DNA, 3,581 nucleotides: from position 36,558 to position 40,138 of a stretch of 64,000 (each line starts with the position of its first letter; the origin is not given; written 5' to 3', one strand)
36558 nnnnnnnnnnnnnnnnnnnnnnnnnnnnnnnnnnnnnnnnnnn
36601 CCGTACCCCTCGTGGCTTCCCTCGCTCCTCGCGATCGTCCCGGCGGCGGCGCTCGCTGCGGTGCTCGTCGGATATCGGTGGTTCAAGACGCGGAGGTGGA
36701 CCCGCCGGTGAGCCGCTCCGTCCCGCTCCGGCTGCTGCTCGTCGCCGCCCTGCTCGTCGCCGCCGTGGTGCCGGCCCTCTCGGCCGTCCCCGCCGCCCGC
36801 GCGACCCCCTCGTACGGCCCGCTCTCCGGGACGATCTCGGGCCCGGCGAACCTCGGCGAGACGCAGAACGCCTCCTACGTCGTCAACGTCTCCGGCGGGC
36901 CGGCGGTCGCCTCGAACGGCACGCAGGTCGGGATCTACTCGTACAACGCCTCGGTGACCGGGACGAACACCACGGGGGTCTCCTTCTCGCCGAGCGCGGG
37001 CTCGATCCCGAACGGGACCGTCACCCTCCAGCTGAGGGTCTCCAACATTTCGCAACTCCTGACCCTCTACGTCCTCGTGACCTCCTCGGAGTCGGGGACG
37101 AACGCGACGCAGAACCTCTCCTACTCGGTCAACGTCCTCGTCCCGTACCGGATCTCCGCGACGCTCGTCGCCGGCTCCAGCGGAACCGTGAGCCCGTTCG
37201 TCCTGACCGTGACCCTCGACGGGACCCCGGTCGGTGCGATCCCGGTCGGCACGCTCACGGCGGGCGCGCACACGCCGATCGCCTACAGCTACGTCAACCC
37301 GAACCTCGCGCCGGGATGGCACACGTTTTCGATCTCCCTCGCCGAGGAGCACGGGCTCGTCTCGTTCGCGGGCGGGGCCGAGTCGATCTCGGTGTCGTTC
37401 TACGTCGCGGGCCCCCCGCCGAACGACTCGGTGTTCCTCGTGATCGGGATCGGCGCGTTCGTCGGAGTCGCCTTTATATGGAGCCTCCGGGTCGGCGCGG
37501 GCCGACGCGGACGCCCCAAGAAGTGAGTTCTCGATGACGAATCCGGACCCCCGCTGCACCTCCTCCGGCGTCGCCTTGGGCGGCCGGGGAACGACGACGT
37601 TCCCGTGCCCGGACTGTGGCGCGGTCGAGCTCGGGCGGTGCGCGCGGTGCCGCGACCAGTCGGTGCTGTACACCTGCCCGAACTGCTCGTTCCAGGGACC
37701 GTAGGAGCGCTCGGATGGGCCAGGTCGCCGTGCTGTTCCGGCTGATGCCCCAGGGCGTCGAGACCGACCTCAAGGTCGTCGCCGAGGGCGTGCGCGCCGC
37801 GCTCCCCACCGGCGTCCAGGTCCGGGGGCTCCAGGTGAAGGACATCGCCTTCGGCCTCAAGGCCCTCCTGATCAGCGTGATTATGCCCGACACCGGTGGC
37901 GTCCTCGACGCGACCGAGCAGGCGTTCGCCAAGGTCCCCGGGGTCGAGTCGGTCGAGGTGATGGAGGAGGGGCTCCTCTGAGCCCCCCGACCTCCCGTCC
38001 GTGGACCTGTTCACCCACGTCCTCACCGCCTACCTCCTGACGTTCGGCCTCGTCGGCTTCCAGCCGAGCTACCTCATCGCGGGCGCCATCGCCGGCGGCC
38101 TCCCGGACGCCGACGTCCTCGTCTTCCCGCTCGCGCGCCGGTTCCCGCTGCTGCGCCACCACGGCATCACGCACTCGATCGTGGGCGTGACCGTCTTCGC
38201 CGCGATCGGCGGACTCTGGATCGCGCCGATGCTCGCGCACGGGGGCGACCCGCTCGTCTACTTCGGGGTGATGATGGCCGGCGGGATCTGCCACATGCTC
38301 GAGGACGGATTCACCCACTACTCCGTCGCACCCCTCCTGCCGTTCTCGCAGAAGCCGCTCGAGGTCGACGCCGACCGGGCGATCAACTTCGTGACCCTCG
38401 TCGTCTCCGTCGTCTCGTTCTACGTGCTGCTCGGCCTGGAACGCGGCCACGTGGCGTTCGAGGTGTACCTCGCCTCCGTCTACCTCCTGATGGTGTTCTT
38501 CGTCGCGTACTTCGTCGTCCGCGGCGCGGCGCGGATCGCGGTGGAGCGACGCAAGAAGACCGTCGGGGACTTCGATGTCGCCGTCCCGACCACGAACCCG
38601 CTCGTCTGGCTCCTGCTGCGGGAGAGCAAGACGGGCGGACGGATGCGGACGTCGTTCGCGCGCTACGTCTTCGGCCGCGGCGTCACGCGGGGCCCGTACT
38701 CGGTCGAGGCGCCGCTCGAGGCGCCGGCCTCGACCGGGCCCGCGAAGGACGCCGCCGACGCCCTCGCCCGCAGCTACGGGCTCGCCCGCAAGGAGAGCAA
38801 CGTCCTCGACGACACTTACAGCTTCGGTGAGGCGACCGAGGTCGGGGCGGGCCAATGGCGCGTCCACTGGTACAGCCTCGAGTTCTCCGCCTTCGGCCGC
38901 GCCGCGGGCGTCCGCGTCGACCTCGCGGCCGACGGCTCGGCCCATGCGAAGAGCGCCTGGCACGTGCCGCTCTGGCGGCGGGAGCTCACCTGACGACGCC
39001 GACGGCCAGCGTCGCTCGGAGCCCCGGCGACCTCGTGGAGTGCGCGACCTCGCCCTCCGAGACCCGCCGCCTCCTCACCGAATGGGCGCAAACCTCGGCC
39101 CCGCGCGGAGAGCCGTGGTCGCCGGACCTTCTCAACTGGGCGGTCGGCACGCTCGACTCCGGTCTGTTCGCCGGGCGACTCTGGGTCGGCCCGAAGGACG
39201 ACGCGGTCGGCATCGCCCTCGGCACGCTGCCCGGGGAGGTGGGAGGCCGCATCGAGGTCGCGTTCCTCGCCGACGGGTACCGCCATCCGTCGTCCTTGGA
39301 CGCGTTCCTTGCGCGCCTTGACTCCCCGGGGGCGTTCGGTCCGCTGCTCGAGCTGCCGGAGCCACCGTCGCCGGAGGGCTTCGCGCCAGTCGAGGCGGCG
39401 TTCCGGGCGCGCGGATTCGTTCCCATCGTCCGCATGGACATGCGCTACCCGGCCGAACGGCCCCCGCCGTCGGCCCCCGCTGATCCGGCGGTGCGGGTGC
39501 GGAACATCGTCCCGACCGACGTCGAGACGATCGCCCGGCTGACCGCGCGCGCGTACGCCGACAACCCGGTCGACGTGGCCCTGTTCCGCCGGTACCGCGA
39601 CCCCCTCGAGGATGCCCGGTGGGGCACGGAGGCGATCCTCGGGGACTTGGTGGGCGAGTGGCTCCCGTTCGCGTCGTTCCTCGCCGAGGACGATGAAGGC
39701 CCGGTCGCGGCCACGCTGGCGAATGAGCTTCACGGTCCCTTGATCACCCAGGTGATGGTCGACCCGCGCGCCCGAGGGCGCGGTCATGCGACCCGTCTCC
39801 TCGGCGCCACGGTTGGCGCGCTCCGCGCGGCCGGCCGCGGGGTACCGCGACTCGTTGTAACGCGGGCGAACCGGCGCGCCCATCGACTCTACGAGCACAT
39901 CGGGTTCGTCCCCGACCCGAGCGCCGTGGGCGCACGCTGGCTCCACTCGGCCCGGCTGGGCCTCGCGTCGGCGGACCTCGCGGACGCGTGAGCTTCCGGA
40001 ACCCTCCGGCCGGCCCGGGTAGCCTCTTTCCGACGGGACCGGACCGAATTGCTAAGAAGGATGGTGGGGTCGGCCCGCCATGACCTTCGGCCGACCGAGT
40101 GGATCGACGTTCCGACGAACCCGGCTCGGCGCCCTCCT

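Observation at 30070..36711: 2213-aa AglB: oligosaccharyltransferase covalently fused to a ~1300-aa S-layer-like repeat region with a second membrane anchor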

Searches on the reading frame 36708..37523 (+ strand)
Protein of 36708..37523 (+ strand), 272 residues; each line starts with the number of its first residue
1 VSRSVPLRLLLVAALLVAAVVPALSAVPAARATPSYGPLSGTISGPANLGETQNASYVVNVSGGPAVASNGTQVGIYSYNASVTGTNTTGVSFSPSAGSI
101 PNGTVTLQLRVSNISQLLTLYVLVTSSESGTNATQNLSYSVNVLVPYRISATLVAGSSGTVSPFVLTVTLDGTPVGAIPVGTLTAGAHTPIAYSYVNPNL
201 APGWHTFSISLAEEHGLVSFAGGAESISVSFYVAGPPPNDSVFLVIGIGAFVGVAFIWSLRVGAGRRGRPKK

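Call 38: search_protein_families(library=pfam, proteins=[window:36708-37523:+], max_evalue=0.01)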
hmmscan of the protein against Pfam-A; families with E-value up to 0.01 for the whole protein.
window:36708-37523:+ (272 aa): 1 family
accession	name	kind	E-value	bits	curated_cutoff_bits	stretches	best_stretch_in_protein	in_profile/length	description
PF14999.11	Shadoo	-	0.0097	16.5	27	0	14-90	45-113/133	Shadow of prion protein, neuroprotective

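Call 80: search_solved_structures(query=A5, max_evalue=1)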
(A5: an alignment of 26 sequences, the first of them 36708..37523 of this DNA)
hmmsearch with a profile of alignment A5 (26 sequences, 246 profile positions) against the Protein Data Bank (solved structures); distinct sequences matched with E-value up to 1: 3.
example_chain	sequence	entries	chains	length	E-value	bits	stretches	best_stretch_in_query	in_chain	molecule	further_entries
2l0d_A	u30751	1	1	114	0.0014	21.3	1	122-185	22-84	Cell surface protein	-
5kol_A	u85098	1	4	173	0.15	14.6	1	13-66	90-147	Uncharacterized protein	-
3h7t_A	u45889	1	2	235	0.48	13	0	89-158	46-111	Group 3 allergen SMIPP-S YvT004A06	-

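Call 81: search_protein_families(library=pfam, alignment_id=A5, max_evalue=0.1)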
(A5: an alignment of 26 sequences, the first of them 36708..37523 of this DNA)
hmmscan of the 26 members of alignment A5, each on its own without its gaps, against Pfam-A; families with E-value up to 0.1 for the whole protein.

A. member 1, window:36708-37523:+ (272 aa): 1 family
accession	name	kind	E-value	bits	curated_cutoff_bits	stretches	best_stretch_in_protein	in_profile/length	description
PF14999.11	Shadoo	-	0.0097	16.5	27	1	14-90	45-113/133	Shadow of prion protein, neuroprotective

B. families by the number of members that match (of 26 scanned): 9 families
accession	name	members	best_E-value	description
PF07705.17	CARDB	24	3.6e-08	CARDB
PF12019.13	GspH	2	0.0036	Type II transport protein GspH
PF03422.21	CBM_6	2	0.0058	Carbohydrate binding module (family 6)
PF14999.11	Shadoo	2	0.0097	Shadow of prion protein, neuroprotective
PF00953.26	Glycos_transf_4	1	0.014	Glycosyl transferase family 4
PF19990.4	DUF6426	1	0.048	Family of unknown function (DUF6426)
PF11508.13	DUF3218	1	0.055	Protein of unknown function (DUF3218)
PF06305.16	LapA_dom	1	0.087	Lipopolysaccharide assembly protein A domain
PF22433.2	MtxA_IG-like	1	0.092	Magnetotaxis protein MtxA, Immunoglobulin-like domain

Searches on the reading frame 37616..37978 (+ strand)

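Call 38: search_protein_families(library=pfam, proteins=[window:37616-37978:+], max_evalue=0.01)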
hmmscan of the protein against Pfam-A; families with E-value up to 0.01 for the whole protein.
window:37616-37978:+ (121 aa): 1 family
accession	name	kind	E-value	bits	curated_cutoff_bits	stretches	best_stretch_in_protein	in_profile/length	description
PF00736.24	EF1_GNE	-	1.3e-17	64.1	20.8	1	39-117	2-84/88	EF-1 guanine nucleotide exchange domain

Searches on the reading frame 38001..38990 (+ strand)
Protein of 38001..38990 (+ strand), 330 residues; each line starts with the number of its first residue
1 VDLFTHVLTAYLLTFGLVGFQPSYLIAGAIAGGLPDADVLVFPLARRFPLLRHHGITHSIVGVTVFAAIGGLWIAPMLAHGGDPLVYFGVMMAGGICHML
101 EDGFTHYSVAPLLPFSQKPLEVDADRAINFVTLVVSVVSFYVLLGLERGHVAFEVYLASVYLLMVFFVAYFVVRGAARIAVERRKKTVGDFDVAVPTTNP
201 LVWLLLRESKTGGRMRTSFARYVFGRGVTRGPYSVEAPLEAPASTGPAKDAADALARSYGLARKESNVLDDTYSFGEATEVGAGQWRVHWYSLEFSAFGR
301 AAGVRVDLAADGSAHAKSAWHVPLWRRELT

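Call 38: search_protein_families(library=pfam, proteins=[window:38001-38990:+], max_evalue=0.01)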
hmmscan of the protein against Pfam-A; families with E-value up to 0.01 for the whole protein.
window:38001-38990:+ (330 aa): 1 family
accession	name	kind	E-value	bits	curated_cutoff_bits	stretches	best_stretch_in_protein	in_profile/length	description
PF04307.19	YdjM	-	4.2e-20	72.4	29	1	1-172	1-167/176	YdjM inner membrane protein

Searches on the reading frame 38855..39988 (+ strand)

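Call 38: search_protein_families(library=pfam, proteins=[window:38855-39988:+], max_evalue=0.01)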
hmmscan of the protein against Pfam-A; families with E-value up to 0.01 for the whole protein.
window:38855-39988:+ (378 aa): 5 families
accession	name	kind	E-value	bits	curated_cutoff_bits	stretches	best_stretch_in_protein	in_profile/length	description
PF00583.31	Acetyltransf_1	-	9.7e-10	39.2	20.7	1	271-351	32-116/116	Acetyltransferase (GNAT) family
PF13508.13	Acetyltransf_7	-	1.3e-09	38.8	27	1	275-352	6-83/84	Acetyltransferase (GNAT) domain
PF13673.13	Acetyltransf_10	-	2.5e-06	27.9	23.6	1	295-354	52-110/128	Acetyltransferase (GNAT) domain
PF08445.16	FR47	-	3.5e-06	27.3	22.1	1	295-351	22-77/86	FR47-like protein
PF13527.13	Acetyltransf_9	-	0.00014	22.3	25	1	292-333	70-111/127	Acetyltransferase (GNAT) domain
